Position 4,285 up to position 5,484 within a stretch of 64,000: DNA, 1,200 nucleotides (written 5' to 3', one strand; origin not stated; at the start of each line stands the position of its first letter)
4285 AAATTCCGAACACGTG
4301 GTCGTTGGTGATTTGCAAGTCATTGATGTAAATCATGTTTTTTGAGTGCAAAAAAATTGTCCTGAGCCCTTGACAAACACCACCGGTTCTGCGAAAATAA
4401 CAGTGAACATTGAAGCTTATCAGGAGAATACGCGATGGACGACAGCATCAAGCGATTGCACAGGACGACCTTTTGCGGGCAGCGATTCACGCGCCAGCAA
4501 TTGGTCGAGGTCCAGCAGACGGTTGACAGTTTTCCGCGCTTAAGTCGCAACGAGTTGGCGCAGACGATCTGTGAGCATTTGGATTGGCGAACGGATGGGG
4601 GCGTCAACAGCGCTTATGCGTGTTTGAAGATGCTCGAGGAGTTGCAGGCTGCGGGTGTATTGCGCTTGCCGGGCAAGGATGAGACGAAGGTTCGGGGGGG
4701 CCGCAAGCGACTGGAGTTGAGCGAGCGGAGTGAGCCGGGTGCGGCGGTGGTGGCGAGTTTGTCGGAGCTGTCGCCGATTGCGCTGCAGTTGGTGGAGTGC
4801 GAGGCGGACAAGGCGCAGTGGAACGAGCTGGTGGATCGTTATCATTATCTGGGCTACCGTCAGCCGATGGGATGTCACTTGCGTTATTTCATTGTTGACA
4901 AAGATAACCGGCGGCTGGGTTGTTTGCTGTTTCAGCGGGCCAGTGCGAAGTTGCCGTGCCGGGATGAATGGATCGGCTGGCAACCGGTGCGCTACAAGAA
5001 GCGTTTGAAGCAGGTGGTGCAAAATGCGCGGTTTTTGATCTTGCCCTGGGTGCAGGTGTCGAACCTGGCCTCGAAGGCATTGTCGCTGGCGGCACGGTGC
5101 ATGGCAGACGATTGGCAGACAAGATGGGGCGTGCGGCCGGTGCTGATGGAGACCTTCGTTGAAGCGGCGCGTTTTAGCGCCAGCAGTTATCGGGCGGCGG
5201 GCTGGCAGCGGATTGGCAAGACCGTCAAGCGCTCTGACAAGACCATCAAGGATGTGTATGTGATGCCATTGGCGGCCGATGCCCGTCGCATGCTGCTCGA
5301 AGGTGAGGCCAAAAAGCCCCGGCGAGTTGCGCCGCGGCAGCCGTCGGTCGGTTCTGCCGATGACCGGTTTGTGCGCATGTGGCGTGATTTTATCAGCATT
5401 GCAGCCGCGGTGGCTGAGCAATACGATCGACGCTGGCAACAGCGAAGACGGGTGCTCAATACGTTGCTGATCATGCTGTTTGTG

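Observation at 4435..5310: The same DUF4338 (Druantia DruA-like) module sits on two unrelated DDE transposase scaffolds and also occurs alone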

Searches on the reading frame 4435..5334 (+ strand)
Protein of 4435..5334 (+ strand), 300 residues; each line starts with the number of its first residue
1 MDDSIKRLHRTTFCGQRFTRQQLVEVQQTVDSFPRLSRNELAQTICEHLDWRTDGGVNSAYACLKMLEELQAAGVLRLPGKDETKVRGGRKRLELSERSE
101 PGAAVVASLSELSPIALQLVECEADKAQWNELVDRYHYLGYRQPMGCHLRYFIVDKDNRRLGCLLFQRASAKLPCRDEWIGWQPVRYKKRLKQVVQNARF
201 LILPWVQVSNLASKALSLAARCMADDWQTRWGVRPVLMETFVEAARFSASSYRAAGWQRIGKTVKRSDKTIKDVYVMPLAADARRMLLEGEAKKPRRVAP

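Call 22: find_homologous_proteins(query=window:4435-5334:+, max_evalue=0.00001)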
Query window:4435-5334:+ (300 aa): 4528 proteins with E <= 0.00001 among 7823 candidates; the best 120 are listed.
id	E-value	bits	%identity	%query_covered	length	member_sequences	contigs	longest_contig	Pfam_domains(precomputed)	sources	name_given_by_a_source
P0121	8.3e-185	631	94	100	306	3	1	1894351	PF14236.13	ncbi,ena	-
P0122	1.6e-175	601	90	100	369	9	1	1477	PF14236.13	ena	-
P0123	4.4e-121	422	63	100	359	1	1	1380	PF14236.13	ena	-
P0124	6.5e-103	362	56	97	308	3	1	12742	PF14236.13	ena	-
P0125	7.2e-101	355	57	97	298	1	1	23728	PF14236.13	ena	-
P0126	9.7e-101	355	56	99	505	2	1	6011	PF14236.13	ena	-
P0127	5.7e-100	353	56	99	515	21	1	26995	PF14236.13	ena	-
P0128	8.2e-98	345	54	96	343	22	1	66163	PF14236.13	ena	-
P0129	1.5e-92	328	54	97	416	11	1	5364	PF14236.13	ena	-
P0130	2.2e-91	324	53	97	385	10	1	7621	PF14236.13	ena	-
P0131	8.8e-91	322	54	92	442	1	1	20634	PF14236.13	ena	-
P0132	1.3e-89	318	49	99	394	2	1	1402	PF25680.2,PF14236.13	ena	-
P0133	1.5e-89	318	51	97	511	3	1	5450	PF14236.13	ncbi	-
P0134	2.0e-89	318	51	100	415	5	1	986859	PF14236.13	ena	-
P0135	4.4e-89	317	51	96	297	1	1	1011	PF14236.13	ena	-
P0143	3.4e-85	304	49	99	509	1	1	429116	PF14236.13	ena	-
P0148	2.0e-83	298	44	99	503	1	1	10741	PF25680.2,PF14236.13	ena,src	-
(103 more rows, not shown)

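Call 26: find_encoding_contigs(protein=P0121, flank=5000, max_places=3)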
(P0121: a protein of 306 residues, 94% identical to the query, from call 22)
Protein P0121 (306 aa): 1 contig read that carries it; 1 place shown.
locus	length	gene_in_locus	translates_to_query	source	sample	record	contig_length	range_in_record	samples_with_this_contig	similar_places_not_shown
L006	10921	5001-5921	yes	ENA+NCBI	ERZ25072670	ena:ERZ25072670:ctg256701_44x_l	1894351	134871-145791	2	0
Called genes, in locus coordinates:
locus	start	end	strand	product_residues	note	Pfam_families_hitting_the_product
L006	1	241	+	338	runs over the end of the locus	PF02574:S-methyl_trans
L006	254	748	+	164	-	PF01668:SmpB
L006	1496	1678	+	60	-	-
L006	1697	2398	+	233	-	-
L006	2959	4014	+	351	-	PF12161:HsdM_N, PF02384:N6_Mtase, PF05175:MTS (weak)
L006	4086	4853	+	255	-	PF14236:DruA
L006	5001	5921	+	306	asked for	PF14236:DruA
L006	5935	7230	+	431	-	PF01609:DDE_Tnp_1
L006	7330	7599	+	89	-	PF13808:DDE_Tnp_1_assoc (weak)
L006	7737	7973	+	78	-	-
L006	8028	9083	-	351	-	PF01548:DEDD_Tnp_IS110, PF02371:Transposase_20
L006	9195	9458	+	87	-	-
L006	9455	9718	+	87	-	-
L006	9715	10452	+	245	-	PF01609:DDE_Tnp_1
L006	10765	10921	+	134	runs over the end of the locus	PF02384:N6_Mtase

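Call 27: find_encoding_contigs(protein=P0143, flank=5000, max_places=3)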
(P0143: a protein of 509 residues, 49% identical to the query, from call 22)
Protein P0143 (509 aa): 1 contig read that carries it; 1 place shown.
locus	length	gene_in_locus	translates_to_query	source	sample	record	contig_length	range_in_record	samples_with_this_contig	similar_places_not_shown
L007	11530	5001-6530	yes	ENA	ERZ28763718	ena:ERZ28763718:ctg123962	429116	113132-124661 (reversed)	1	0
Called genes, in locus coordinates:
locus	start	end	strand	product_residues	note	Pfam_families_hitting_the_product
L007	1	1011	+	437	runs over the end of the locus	PF13701:DDE_Tnp_1_4, PF01609:DDE_Tnp_1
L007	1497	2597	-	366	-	PF01548:DEDD_Tnp_IS110, PF02371:Transposase_20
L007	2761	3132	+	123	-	-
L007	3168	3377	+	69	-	PF04219:DUF413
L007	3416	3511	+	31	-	-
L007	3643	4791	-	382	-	PF20551:DUF6765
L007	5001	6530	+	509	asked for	PF14236:DruA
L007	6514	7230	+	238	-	PF01609:DDE_Tnp_1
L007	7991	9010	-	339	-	PF13701:DDE_Tnp_1_4, PF01609:DDE_Tnp_1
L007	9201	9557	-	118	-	PF00106:adh_short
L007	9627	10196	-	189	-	PF03449:GreA_GreB_N, PF01272:GreA_GreB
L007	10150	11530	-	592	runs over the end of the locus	PF00664:ABC_membrane, PF00005:ABC_tran, PF02463:SMC_N (weak)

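Call 36: search_solved_structures(query=A1, max_evalue=10, show_alignments=3)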
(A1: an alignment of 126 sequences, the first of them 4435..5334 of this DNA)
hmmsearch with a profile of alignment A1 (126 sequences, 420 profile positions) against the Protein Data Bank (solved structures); distinct sequences matched with E-value up to 10: 0.

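Call 38: search_protein_families(library=pfam, alignment_id=A1, max_evalue=0.1)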
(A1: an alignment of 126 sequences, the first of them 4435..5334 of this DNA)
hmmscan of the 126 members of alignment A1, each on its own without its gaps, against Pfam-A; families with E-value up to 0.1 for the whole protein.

A. member 1, window:4435-5334:+ (300 aa): 1 family
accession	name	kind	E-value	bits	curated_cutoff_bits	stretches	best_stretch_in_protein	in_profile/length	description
PF14236.12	DruA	-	2.1e-36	126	27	1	99-263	34-217/297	Druantia protein DruA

B. families by the number of members that match (of 126 scanned): 14 families
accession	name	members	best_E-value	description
PF14236.12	DruA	126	5.1e-51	Druantia protein DruA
PF25680.1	Mom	54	4e-07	Mom protein family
PF13808.11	DDE_Tnp_1_assoc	27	3.8e-23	DDE_Tnp_1-associated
PF07848.18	PaaX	3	0.01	PaaX-like protein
PF10539.14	Dev_Cell_Death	2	0.014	Development and cell death domain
PF13913.12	zf-C2HC_2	2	0.042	zinc-finger of a C2HC-type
PF20561.3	DUF6771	2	0.051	Domain of unknown function (DUF6771)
PF09142.17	TruB_C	1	0.0076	tRNA Pseudouridine synthase II, C terminal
PF13408.12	Zn_ribbon_recom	1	0.018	Recombinase zinc beta ribbon domain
PF18274.6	V_ATPase_prox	1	0.027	Vacuolar ATPase Subunit I N-terminal proximal lobe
PF22642.1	MinC_N_1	1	0.027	Cell-division inhibitor MinC, N-terminal domain-like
PF10977.13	DUF2797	1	0.034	Protein of unknown function (DUF2797)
PF05566.18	Pox_vIL-18BP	1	0.045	Orthopoxvirus interleukin 18 binding protein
PF05600.17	CDK5RAP3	1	0.064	CDK5 regulatory subunit-associated protein 3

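Call 40: predict_structure(alignment_id=A1)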
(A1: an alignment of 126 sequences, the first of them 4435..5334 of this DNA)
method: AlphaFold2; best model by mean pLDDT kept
length: 300 residues; sequences in the alignment: 126
mean_pLDDT: 93.6   pTM: 0.79
mean pLDDT of the five models: 93.6, 92.9, 92.6, 92.4, 92.0
residues with pLDDT >= 90: 253; 70-90: 37; 50-70: 10; < 50: 0
segments of 3 or more residues with pLDDT < 50: none
pLDDT, mean of each block of 10 residues (from residue 1): 93 94 98 96 97 86 96 97 75 94 97 98 97 97 94 98 97 94 81 97 98 98 97 96 96 98 91 98 93 68
secondary structure, 60 per line:
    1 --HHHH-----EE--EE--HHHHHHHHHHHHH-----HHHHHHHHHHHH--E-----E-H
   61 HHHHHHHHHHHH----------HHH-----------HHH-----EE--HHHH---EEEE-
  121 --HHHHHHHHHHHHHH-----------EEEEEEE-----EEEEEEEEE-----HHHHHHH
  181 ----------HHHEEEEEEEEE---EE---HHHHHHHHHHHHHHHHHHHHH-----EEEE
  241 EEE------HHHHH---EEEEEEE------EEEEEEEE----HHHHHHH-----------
elements in order: H3-6 H20-32 H38-49 H60-72 H109-112 E116-119 H123-136 E148-154 E160-168 H174-180 E194-202 H211-231 E237-243 H250-254 E258-264 E271-278 H283-289

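Call 44: fold_search(model_id=the predicted structure, library=pdb)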
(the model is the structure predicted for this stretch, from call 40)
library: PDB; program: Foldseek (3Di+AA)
matches with E <= 10: 553; with E <= 0.001: 115
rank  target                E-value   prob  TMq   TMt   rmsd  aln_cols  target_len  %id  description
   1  7kx2_A                6.9e-06  1.00  0.37  0.62   5.5       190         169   13  Spermidine N-acetyltransferase SpeG F149A mutant from Vibrio cholerae (released 2020-12-16)
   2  7kwx_B                1.8e-05  1.00  0.38  0.62   5.2       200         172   12  Spermidine N-acetyltransferase SpeG N152L mutant from Vibrio cholerae (released 2020-12-16)
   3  5cnp_A                1.9e-05  1.00  0.37  0.62   5.4       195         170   12  X-ray crystal structure of Spermidine n1-acetyltransferase from Vibrio cholerae. (released 2015-07-29)
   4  3tth_B                2.0e-05  1.00  0.38  0.66   4.1       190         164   13  Structure of the spermidine N1-acetyltransferase (speG) from Coxiella burnetii (released 2011-11-09)
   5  6dau_E                2.0e-05  1.00  0.37  0.63   6.0       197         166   11  Crystal structure of E33Q and E41Q mutant forms of the spermidine/spermine N-acetyltransferase SpeG from Vibrio choler (released 2018-07-04)
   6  7kx3_B                2.2e-05  1.00  0.36  0.58   6.3       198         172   13  SpeG Spermidine N-acetyltransferase F149G mutant from Vibrio cholerae (released 2020-12-16)
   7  3tth_A                2.3e-05  1.00  0.38  0.66   4.9       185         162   14  Structure of the spermidine N1-acetyltransferase (speG) from Coxiella burnetii (released 2011-11-09)
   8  7kwh_C                2.3e-05  1.00  0.37  0.62   5.1       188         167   12  Spermidine N-acetyltransferase SpeG K23-Y30 chimera from Vibrio cholerae and hSSAT (released 2020-12-16)
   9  7kx3_A                2.3e-05  1.00  0.36  0.61   5.6       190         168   13  SpeG Spermidine N-acetyltransferase F149G mutant from Vibrio cholerae (released 2020-12-16)
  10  4ygo_E                2.5e-05  1.00  0.38  0.64   4.3       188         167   11  Dodecameric structure of spermidine N-acetyltransferase from Vibrio cholerae in intermediate state (released 2015-10-07)
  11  7kwh_A                3.1e-05  1.00  0.37  0.62   5.0       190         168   13  Spermidine N-acetyltransferase SpeG K23-Y30 chimera from Vibrio cholerae and hSSAT (released 2020-12-16)
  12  2jlm_B                3.1e-05  1.00  0.33  0.51   6.0       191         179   12  Structure of a Putative Acetyltransferase (ACIAD1637) from Acinetobacter baylyi ADP1 (released 2009-01-20)
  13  7kwj_B                3.3e-05  1.00  0.38  0.66   5.4       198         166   13  Spermidine N-acetyltransferase SpeG K23-Q34 chimera from Vibrio cholerae and hSSAT (released 2020-12-16)
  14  6dau_B                3.7e-05  1.00  0.39  0.65   4.5       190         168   12  Crystal structure of E33Q and E41Q mutant forms of the spermidine/spermine N-acetyltransferase SpeG from Vibrio choler (released 2018-07-04)
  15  3tth_E                4.0e-05  1.00  0.39  0.67   4.2       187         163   14  Structure of the spermidine N1-acetyltransferase (speG) from Coxiella burnetii (released 2011-11-09)
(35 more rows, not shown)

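Call 48: fold_search(model_id=the predicted structure, library=viral)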
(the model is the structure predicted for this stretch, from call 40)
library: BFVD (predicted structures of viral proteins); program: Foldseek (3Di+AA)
matches with E <= 10: 579; with E <= 0.001: 50
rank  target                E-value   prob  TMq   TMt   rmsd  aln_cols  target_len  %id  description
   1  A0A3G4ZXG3            4.7e-09  1.00  0.53  0.35   3.8       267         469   12  Uncharacterized protein [Faunusvirus sp.]
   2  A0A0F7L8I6            1.3e-08  1.00  0.39  0.66   4.2       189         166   18  Uncharacterized protein [uncultured marine virus]
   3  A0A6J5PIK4            1.9e-08  1.00  0.40  0.62   3.8       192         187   16  Uncharacterized protein [uncultured Caudovirales phage]
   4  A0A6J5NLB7            2.5e-08  1.00  0.40  0.59   4.6       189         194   15  NAT_SF domain containing protein [uncultured Caudovirales phage]
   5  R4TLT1                2.3e-07  1.00  0.41  0.65   4.4       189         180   16  Uncharacterized protein [Halorubrum tailed virus 4]
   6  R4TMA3                2.6e-07  1.00  0.38  0.41  17.0       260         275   13  Uncharacterized protein [Haloarcula hispanica tailed virus 1]
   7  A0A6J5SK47            3.3e-07  1.00  0.45  0.56  17.1       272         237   15  Uncharacterized protein (Fragment) [uncultured Caudovirales phage]
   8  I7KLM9                7.4e-07  1.00  0.37  0.29   5.8       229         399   10  Homing endonuclease [Campylobacter phage CP21]
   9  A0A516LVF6            8.4e-07  1.00  0.38  0.61   4.7       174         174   15  (no name in the UniProt tables at hand)
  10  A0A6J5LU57            8.9e-07  1.00  0.39  0.14   3.9       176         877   18  ART-PolyVal-like domain-containing protein [uncultured Caudovirales phage]
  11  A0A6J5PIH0            8.9e-07  1.00  0.40  0.57   4.3       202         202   13  NAT_SF domain containing protein [uncultured Caudovirales phage]
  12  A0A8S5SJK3            1.3e-06  1.00  0.41  0.20   7.0       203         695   11  Amidoligase enzyme [Siphoviridae sp. ct4Uy2]
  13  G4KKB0                2.3e-06  1.00  0.37  0.20   6.3       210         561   10  (no name in the UniProt tables at hand)
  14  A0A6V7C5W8            2.7e-06  1.00  0.40  0.43   6.7       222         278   11  (no name in the UniProt tables at hand)
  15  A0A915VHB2            4.8e-06  1.00  0.35  0.20   5.6       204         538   10  (no name in the UniProt tables at hand)
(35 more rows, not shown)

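Call 66: find_related_loci(query=A3, collection=genome_contigs, flank=5000)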
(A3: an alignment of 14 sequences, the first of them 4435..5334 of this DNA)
Query A3 (300 aa) in genome_contigs; peptide patterns used: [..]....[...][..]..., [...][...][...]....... (x = any residue, [..] = any of these).
595 stretches matched a pattern (row limit reached: there are more); 583 encode a relative of the query (tblastn E <= 1e-3); the best 80 are kept; 80 distinct loci.
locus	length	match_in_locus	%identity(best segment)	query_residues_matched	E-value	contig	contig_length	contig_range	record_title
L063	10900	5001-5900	93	1-300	0e+0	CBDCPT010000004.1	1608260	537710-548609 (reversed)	MAG: Arenicellales bacterium isolate fadde0ce-b209-473f-868c-ec93306c25c8 genome assembly, contig: contig_4, whole genom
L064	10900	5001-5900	92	1-300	0e+0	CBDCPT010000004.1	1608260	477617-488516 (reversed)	MAG: Arenicellales bacterium isolate fadde0ce-b209-473f-868c-ec93306c25c8 genome assembly, contig: contig_4, whole genom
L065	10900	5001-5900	94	1-300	0e+0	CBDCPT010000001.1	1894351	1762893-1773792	MAG: Arenicellales bacterium isolate fadde0ce-b209-473f-868c-ec93306c25c8 genome assembly, contig: contig_1, whole genom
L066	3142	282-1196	52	1-299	7e-107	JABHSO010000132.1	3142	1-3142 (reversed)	MAG: Gammaproteobacteria bacterium isolate SI039_bin4 k141_2198271, whole genome shotgun sequence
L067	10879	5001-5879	54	1-290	2e-102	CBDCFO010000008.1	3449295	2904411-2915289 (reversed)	MAG: Bryobacterales bacterium isolate 36edf40f-bfcd-40a8-9d79-f36e49b9d440 genome assembly, contig: contig_8, whole geno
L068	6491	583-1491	49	1-297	5e-99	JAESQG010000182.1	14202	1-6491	MAG: Pseudomonadales bacterium isolate NORP220 48644, whole genome shotgun sequence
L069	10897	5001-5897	54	1-299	3e-98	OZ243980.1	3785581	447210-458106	MAG: Arenicellales bacterium isolate 2bc81a4a-70f0-4651-b542-e07c7ba8b5a8 genome assembly, chromosome: 1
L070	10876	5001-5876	53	1-290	5e-98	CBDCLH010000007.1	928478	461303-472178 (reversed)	MAG: Bryobacterales bacterium isolate e5bdc283-2042-4f5e-8736-16045c4cf6f5 genome assembly, contig: contig_7, whole geno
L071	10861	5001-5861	56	1-291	3e-97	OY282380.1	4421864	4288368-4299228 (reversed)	MAG: Arenicellales bacterium genome assembly, chromosome: 1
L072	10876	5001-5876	52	1-290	5e-96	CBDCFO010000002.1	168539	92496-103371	MAG: Bryobacterales bacterium isolate 36edf40f-bfcd-40a8-9d79-f36e49b9d440 genome assembly, contig: contig_2, whole geno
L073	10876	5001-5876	52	1-290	5e-96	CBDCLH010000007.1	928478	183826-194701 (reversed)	MAG: Bryobacterales bacterium isolate e5bdc283-2042-4f5e-8736-16045c4cf6f5 genome assembly, contig: contig_7, whole geno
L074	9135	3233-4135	51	1-299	8e-96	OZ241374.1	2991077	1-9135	MAG: Arenicellales bacterium isolate e20ed838-ccde-4585-ad24-56f5f8a8bd1e genome assembly, chromosome: 1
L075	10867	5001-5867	53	1-290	6e-95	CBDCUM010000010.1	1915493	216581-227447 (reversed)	MAG: Rhodobacterales bacterium isolate 54aa7a54-9c23-45b2-b241-321a049084e4 genome assembly, contig: contig_10, whole ge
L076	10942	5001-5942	49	1-300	2e-94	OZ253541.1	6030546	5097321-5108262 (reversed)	MAG: Candidatus Rariloculaceae bacterium isolate 9a525eeb-f008-4404-a84b-82d39665a360 genome assembly, chromosome: 1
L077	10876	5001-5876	52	1-290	4e-94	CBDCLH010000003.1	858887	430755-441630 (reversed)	MAG: Bryobacterales bacterium isolate e5bdc283-2042-4f5e-8736-16045c4cf6f5 genome assembly, contig: contig_3, whole geno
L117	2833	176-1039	47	13-292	9e-79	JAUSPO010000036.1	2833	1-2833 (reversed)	MAG: Bacillota bacterium isolate E21_metabat.bin.75 E21_k141_8231, whole genome shotgun sequence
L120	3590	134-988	43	14-293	1e-76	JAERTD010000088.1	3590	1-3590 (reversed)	MAG: Bacteroidetes bacterium isolate BH23 c_000000006831, whole genome shotgun sequence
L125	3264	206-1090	42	3-287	2e-75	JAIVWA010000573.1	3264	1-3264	MAG: Gammaproteobacteria bacterium isolate HYP3_UM_18 NODE_6511_length_3264_cov_1.101690, whole genome shotgun sequence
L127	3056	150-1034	42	5-287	1e-75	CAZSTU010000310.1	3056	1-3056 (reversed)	MAG TPA_asm: uncultured Halanaerobiaceae bacterium isolate SRP252850_co1_260 genome assembly, contig: NODE_59008_length_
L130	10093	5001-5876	43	9-295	3e-74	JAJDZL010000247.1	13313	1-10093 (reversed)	MAG: Gammaproteobacteria bacterium isolate jk18x40bins.47 k141_518659, whole genome shotgun sequence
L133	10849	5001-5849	43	13-287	2e-73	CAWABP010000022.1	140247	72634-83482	MAG: Candidatus Acidoferrales bacterium isolate MFD05377.bin.1.115 genome assembly, contig: contig_77205, whole genome s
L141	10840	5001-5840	46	15-287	5e-73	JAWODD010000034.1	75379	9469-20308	MAG: Bacillota bacterium isolate BLK5-2.bin.114 k191_1832117, whole genome shotgun sequence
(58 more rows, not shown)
